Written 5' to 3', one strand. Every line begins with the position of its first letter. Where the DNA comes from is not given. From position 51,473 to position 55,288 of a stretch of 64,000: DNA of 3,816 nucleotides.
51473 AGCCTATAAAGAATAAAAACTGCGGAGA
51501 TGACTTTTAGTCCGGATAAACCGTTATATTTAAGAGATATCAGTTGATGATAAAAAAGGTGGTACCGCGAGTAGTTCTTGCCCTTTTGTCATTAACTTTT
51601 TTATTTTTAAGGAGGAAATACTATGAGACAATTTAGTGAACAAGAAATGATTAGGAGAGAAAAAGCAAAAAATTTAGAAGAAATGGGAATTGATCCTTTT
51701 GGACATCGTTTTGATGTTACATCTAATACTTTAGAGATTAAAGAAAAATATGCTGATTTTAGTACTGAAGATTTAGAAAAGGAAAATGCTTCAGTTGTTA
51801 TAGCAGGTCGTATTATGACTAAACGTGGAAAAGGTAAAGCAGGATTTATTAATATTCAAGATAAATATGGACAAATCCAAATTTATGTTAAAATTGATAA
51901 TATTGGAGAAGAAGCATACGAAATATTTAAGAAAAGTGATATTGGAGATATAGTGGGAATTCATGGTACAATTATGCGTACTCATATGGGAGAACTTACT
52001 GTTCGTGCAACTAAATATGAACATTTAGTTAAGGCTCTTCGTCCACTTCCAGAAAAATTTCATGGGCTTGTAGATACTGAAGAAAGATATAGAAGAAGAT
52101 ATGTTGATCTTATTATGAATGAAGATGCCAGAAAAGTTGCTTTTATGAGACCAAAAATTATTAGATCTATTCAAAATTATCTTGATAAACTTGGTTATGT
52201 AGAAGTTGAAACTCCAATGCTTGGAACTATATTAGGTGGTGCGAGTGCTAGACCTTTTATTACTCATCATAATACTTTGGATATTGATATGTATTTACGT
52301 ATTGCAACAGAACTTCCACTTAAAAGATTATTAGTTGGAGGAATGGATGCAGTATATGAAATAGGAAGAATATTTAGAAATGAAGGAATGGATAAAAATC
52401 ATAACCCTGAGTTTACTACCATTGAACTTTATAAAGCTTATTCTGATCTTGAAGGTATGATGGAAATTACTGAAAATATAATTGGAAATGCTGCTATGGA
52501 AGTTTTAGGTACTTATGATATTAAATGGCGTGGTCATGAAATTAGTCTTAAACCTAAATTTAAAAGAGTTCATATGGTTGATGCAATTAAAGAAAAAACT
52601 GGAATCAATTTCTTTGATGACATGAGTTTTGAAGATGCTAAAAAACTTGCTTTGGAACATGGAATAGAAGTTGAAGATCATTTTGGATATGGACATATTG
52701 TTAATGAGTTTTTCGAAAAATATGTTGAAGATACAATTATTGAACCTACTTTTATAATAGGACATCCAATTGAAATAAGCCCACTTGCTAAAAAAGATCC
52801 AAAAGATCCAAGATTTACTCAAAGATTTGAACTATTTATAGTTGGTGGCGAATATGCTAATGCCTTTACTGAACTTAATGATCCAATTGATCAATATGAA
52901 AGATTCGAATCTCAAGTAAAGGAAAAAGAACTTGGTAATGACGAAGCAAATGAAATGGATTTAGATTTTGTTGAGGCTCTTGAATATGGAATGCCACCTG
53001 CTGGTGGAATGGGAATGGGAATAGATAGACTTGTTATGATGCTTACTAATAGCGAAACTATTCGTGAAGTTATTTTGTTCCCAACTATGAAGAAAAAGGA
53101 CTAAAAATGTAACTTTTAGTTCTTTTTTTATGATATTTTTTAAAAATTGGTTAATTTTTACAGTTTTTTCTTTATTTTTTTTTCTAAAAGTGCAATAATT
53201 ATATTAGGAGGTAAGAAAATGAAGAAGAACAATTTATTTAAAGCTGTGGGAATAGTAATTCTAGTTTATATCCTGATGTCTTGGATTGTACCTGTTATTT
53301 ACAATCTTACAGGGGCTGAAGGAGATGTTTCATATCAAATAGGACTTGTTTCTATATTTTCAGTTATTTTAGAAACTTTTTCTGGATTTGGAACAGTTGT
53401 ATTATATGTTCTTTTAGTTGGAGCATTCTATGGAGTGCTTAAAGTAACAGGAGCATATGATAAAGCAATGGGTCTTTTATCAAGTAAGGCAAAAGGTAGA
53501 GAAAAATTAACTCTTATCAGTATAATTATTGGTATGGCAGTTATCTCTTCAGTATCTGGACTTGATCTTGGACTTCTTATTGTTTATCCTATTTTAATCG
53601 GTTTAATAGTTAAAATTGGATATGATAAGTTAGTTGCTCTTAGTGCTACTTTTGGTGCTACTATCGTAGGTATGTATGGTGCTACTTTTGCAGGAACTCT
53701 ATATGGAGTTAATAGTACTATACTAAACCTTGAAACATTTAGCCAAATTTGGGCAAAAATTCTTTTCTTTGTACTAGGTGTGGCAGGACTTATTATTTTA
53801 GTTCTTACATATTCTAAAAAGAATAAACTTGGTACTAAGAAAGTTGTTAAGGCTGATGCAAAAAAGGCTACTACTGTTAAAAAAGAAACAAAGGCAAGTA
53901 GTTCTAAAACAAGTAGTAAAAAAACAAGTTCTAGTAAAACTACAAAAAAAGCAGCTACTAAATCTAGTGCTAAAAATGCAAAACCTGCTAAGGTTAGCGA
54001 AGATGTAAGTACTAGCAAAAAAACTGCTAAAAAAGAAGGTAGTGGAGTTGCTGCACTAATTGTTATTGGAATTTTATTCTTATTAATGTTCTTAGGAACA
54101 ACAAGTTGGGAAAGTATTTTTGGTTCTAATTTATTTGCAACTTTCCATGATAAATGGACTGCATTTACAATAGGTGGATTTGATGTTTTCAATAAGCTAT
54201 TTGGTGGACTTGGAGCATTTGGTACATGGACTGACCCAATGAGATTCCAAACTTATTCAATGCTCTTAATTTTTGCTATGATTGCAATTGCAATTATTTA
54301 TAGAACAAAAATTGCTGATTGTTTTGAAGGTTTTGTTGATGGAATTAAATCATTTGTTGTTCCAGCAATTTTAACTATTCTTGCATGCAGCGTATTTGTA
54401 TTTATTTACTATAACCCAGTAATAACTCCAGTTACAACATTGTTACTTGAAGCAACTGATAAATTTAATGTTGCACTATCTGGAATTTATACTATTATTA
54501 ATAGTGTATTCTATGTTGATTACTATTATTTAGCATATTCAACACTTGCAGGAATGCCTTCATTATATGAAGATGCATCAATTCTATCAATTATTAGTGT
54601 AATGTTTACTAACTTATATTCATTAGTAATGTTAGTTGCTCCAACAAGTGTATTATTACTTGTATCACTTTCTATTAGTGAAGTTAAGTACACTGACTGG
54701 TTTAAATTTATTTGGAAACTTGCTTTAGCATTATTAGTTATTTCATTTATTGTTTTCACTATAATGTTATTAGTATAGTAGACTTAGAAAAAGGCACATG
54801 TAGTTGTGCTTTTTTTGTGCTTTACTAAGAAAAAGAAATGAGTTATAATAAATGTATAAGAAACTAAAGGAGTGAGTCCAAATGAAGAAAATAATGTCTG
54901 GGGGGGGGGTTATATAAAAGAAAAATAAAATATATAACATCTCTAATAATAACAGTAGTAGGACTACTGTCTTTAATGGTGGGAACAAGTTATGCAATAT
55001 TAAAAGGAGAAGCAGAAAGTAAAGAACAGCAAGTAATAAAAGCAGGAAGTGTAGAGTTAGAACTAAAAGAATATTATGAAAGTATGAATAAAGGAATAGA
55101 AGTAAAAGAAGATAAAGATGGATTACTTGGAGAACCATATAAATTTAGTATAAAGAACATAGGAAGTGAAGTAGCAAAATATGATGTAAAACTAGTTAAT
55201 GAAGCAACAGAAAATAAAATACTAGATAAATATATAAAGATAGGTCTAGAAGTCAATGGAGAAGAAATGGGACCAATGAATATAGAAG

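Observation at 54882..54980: Poly-G(10) slipped-strand switch separating the signal peptide from a 956-aa surface protein, captured phase-OFF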

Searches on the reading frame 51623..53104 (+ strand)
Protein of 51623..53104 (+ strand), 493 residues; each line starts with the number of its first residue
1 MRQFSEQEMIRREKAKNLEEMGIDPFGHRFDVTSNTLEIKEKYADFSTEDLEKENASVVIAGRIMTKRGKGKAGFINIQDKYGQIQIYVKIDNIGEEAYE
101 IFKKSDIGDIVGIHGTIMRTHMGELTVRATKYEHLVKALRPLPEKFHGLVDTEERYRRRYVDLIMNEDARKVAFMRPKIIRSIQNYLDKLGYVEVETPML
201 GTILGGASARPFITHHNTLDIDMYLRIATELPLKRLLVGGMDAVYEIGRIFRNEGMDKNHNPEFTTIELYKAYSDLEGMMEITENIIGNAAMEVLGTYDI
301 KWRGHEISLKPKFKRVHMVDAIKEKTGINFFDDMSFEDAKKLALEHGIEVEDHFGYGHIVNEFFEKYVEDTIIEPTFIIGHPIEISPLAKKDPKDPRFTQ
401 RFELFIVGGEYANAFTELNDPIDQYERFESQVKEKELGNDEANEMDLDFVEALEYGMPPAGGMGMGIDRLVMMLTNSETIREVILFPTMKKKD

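Call 5: search_protein_families(library=pfam, proteins=[window:51623-53104:+], max_evalue=0.01)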
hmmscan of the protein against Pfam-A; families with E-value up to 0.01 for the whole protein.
window:51623-53104:+ (493 aa): 3 families
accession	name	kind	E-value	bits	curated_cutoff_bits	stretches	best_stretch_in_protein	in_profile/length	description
PF00152.25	tRNA-synt_2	-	2.3e-85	286.8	25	1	152-489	2-307/308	tRNA synthetases class II (D, K and N)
PF01336.31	tRNA_anti-codon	-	7.1e-17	61.6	27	1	58-134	1-74/75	OB-fold nucleic acid binding domain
PF01409.25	tRNA-synt_2d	-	1.3e-05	25.3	19.8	0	246-271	107-132/246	tRNA synthetases class II core domain (F)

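Call 6: search_protein_families(library=ncbifam, proteins=[window:51623-53104:+], max_evalue=0.01)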
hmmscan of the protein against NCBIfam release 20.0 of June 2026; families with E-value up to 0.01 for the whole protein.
window:51623-53104:+ (493 aa): 19 families
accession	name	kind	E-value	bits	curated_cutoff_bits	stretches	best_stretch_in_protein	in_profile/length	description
NF001756.1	PRK00484.1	subfamily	2e-215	716.1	468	1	6-492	2-488/488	lysine--tRNA ligase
TIGR00499.1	lysS_bact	equivalog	6.2e-201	668.3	427.6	1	5-491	3-494/496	lysine--tRNA ligase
NF002821.0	PRK02983.1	equivalog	6.9e-155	517.7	742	1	2-492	616-1101/1102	bifunctional lysylphosphatidylglycerol synthetase/lysine--tRNA ligase LysX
NF009101.0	PRK12445.1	subfamily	5e-153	510.3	1026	1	5-491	16-503/505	lysine--tRNA ligase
TIGR00462.1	genX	equivalog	7.5e-61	206.2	286.9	1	176-486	4-304/304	EF-P lysine aminoacylase EpmA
NF006828.0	PRK09350.1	equivalog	2.7e-53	181.4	264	1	175-488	18-322/325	elongation factor P--(R)-beta-lysine ligase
TIGR00458.1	aspS_nondisc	equivalog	3.8e-44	151.4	368.4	1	51-491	8-424/428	aspartate--tRNA(Asn) ligase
NF003483.0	PRK05159.1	equivalog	4.4e-43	147.8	353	1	48-487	8-430/438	aspartate--tRNA(Asn) ligase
NF001750.0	PRK00476.1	equivalog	8.4e-42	143.2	443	2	52-297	15-268/590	aspartate--tRNA ligase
TIGR00459.1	aspS_bact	equivalog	4.3e-41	140.9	373.85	2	53-315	14-271/586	aspartate--tRNA ligase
NF003037.0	PRK03932.1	equivalog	1.9e-31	109.6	414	1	53-491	14-447/451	asparagine--tRNA ligase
TIGR00457.1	asnS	equivalog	9.8e-30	103.7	342.6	1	52-491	13-451/455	asparagine--tRNA ligase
NF009460.0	PRK12820.1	equivalog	3.9e-27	94.7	1379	2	151-288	152-288/723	bifunctional aspartyl-tRNA synthetase/aspartyl/glutamyl-tRNA amidotransferase subunit C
NF005052.0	PRK06462.1-1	equivalog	8.6e-12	44.8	368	1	144-488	23-345/353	asparagine synthetase A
NF005054.0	PRK06462.1-4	equivalog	2.6e-11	43.1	309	2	163-327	15-190/318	asparagine synthetase A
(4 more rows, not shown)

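Call 13: find_encoding_contigs(protein=window:51623-53104:+, flank=6000, max_places=10)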
Protein window:51623-53104:+ (493 aa): no gene with exactly this product is on record in the collection.

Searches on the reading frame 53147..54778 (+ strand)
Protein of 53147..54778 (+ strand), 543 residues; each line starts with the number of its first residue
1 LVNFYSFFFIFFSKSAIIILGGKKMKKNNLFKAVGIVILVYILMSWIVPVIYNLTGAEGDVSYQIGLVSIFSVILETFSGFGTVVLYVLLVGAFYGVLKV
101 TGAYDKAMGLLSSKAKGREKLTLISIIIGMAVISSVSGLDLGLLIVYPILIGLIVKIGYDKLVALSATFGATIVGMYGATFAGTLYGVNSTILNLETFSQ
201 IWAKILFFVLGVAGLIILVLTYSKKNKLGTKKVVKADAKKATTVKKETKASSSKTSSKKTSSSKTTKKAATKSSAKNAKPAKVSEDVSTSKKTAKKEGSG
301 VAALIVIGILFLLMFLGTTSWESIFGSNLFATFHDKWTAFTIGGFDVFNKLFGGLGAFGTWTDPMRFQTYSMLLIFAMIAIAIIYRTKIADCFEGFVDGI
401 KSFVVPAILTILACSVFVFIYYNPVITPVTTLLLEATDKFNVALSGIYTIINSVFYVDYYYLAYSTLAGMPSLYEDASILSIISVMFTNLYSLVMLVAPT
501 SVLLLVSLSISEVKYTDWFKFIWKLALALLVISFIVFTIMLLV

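Call 5: search_protein_families(library=pfam, proteins=[window:53147-54778:+], max_evalue=0.01)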
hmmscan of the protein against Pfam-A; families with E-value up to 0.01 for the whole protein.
window:53147-54778:+ (543 aa): 4 families
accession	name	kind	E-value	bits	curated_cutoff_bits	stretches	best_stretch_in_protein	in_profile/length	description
PF03606.21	DcuC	-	6e-21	75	23.1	1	72-540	66-459/461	C4-dicarboxylate anaerobic carrier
PF03600.22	CitMHS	-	1.3e-05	24.9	31.9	1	65-315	25-222/336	Citrate transporter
PF05808.16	Podoplanin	-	0.0049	17.6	30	1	228-317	36-120/135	Podoplanin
PF06025.17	DUF913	-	0.0078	15.7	24.7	0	216-325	261-361/382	Domain of Unknown Function (DUF913)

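Call 6: search_protein_families(library=ncbifam, proteins=[window:53147-54778:+], max_evalue=0.01)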
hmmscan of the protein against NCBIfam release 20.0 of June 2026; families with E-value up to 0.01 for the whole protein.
window:53147-54778:+ (543 aa): 2 families
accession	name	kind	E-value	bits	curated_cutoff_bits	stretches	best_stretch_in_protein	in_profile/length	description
NF008611.1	PRK11588.1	equivalog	2e-13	49.9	500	2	83-252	97-265/492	putative basic amino acid antiporter YfcC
NF041534.1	rodZ_Strepcoccus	equivalog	0.0012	18.1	375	1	206-288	108-189/275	cytoskeleton protein RodZ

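Call 48: find_encoding_contigs(protein=window:53219-54778:+, flank=4000, max_places=8)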
Protein window:53219-54778:+ (519 aa): no gene with exactly this product is on record in the collection.

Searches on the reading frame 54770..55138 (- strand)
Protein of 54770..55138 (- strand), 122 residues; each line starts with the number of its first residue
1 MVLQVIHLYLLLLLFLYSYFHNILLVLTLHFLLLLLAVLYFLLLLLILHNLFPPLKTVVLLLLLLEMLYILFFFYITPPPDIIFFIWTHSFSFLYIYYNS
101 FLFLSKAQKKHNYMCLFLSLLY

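Call 80: search_protein_families(library=pfam, proteins=[window:54770-55138:-], max_evalue=0.1)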
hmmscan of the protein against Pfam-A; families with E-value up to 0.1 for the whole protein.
window:54770-55138:- (122 aa): 0 families
